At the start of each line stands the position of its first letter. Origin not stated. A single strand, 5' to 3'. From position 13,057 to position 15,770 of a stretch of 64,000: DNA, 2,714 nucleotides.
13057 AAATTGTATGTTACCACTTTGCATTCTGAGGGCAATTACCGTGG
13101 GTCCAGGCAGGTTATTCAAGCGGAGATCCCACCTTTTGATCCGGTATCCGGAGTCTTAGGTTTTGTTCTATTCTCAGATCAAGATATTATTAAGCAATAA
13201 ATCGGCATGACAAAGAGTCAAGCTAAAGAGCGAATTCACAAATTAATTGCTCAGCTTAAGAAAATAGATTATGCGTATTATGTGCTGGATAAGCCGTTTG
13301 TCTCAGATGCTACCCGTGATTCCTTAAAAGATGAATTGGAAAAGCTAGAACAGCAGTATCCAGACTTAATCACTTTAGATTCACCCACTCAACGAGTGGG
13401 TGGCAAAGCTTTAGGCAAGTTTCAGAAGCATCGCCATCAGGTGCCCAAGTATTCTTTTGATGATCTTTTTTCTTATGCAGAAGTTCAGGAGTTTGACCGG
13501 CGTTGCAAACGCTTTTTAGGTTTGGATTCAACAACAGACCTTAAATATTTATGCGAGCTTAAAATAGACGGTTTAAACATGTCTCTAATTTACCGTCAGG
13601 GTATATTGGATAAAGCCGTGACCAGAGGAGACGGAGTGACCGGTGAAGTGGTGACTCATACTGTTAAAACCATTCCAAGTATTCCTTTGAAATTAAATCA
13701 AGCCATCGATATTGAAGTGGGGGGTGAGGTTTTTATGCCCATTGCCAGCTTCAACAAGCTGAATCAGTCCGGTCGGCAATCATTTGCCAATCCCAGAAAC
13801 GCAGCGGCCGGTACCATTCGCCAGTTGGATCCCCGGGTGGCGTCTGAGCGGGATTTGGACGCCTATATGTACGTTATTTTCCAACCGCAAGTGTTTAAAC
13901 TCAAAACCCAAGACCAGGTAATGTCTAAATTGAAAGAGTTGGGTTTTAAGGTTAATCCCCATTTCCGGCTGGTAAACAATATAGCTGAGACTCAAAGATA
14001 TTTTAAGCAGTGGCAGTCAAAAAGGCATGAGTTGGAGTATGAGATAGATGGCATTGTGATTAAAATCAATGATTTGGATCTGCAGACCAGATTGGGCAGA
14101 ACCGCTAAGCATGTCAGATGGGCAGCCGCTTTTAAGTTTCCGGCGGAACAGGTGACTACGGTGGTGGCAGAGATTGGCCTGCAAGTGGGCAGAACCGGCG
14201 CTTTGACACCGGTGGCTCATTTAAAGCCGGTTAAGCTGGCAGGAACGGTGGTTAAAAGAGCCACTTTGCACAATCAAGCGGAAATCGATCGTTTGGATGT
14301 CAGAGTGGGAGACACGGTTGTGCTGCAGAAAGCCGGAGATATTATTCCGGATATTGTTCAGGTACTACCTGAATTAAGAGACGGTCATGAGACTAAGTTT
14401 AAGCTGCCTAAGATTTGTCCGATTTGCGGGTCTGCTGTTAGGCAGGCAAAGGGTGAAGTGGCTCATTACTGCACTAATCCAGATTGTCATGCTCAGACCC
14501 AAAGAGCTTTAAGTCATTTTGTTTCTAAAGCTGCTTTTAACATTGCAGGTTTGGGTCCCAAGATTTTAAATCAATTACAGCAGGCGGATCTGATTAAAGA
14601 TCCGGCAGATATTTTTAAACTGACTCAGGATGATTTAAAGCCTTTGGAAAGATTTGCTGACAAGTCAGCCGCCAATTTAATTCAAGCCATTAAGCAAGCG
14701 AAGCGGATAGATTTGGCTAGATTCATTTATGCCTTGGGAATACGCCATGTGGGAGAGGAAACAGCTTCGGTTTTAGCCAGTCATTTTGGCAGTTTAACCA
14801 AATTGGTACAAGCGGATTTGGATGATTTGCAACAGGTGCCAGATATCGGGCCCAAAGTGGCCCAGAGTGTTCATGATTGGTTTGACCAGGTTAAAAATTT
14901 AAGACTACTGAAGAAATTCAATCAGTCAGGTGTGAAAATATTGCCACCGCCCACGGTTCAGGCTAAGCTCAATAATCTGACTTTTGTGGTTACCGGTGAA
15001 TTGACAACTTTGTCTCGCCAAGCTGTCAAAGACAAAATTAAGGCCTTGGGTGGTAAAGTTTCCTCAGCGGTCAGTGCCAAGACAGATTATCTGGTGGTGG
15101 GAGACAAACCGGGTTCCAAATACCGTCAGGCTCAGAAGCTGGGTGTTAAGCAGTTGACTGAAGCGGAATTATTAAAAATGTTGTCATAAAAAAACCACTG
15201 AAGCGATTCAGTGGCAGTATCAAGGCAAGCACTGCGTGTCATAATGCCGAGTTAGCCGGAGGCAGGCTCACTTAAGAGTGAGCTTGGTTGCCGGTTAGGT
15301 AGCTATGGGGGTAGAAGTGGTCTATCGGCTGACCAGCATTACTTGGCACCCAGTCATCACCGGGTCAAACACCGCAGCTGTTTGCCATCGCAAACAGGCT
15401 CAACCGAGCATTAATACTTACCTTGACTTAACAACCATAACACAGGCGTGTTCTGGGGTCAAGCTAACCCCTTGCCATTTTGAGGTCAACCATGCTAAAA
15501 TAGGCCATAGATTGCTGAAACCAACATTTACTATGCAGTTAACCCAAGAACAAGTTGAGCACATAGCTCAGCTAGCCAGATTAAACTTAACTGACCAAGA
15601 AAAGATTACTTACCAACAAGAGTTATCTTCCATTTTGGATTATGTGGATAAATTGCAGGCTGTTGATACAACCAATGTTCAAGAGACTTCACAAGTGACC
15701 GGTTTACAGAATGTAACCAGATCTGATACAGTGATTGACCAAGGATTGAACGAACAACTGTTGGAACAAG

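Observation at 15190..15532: Unexplained ~340-nt hairpin-rich non-coding region between ligA and gatC (candidate structured RNA)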

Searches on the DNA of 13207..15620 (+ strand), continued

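Call 90: search_with_rna_model(model_id=R1, sources=[L061, L004, L060], filters=off, max_evalue=10, show_alignments=2)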
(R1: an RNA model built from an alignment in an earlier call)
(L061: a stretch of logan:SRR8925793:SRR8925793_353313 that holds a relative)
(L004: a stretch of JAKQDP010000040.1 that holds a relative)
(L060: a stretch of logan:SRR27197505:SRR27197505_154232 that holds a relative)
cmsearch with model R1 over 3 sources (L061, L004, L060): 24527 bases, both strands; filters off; matches with E-value up to 10: 25.
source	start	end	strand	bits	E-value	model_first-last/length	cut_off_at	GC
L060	620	711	+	13.2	0.13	1-146/146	no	0.55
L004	1954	2000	-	12.2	0.22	1-146/146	no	0.21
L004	5972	6053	+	9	1.3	1-146/146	no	0.57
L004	4302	4392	+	8.9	1.4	1-146/146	no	0.45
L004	7087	7159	+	8.5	1.7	1-146/146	no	0.26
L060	4105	4158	+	8.2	2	1-146/146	no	0.54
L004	8996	9057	-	8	2.3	54-117/146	no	0.47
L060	228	283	-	7.9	2.4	1-146/146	no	0.61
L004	5407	5453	+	7.5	2.9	1-146/146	no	0.64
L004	706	787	-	7.5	3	1-146/146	no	0.61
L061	5054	5146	-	7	3.9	1-146/146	no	0.53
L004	1079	1108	-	6.9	4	87-116/146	no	0.27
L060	4105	4158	-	6.6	4.7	1-146/146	no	0.54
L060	4771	4789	-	6.4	5.4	1-146/146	no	0.84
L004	5651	5693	+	6.3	5.5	1-146/146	no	0.53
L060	5254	5303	+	6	6.8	1-146/146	no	0.7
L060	4512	4570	-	6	6.9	1-146/146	no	0.44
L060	2265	2317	+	5.9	7.1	1-146/146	no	0.3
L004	7661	7757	+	5.9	7.2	1-146/146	no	0.48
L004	7231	7276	-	5.8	7.7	1-146/146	no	0.46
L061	1074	1098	+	5.7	7.8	1-146/146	no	0.68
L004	2356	2404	+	5.6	8.1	1-146/146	no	0.53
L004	399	419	-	5.6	8.4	1-146/146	no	0.33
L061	4456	4493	+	5.4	9.5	1-146/146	no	0.63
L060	4514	4585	+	5.3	9.9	1-146/146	no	0.42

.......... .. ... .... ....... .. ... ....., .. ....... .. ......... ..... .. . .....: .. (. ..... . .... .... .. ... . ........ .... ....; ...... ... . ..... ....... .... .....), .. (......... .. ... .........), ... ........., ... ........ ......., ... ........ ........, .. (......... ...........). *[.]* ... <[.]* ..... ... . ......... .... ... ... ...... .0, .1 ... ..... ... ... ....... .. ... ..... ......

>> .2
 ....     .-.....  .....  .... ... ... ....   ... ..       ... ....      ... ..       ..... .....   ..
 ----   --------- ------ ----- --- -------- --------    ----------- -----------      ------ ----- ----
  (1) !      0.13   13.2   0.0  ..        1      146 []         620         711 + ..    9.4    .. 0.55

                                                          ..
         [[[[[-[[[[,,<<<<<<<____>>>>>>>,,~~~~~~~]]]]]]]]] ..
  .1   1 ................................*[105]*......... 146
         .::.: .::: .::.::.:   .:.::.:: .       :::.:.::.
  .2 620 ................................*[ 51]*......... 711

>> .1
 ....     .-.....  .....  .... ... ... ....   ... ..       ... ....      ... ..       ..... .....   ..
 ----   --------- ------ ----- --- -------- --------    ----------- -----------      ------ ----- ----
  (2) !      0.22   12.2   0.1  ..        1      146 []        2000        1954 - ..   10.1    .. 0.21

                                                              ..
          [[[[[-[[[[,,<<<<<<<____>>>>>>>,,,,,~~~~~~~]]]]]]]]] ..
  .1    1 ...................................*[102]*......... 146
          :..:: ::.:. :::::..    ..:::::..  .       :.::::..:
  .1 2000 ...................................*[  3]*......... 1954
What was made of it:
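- On gatC-divergent RNA family of L004/L060/L061 (unnamed, defined here): A single-sequence covariance model of our C domain scores their RNA at noise level (5.8 bits, call 90).
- Closest known: Unnamed RNA family found here upstream of gatC in related Patescibacteria. Different: Our covariance model does not hit them (call 90).
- Our model does not hit their RNA with filters off (call 90).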

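Call 91: search_rna_families(source=window, start=15216, end=15430, threshold=evalue, max_evalue=10, show_alignments=3)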
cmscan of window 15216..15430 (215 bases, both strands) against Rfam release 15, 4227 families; matches with E-value up to 10: 2.
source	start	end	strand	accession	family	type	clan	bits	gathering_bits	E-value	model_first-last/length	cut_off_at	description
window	15216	15241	-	RF01795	FourU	Cis-reg; thermoregulator;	-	12.4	60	6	1-26/65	3'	FourU thermometer RNA element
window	15227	15288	+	RF01386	isrB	Gene; sRNA;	-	12.4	35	6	1-87/87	no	isrB Hfq binding RNA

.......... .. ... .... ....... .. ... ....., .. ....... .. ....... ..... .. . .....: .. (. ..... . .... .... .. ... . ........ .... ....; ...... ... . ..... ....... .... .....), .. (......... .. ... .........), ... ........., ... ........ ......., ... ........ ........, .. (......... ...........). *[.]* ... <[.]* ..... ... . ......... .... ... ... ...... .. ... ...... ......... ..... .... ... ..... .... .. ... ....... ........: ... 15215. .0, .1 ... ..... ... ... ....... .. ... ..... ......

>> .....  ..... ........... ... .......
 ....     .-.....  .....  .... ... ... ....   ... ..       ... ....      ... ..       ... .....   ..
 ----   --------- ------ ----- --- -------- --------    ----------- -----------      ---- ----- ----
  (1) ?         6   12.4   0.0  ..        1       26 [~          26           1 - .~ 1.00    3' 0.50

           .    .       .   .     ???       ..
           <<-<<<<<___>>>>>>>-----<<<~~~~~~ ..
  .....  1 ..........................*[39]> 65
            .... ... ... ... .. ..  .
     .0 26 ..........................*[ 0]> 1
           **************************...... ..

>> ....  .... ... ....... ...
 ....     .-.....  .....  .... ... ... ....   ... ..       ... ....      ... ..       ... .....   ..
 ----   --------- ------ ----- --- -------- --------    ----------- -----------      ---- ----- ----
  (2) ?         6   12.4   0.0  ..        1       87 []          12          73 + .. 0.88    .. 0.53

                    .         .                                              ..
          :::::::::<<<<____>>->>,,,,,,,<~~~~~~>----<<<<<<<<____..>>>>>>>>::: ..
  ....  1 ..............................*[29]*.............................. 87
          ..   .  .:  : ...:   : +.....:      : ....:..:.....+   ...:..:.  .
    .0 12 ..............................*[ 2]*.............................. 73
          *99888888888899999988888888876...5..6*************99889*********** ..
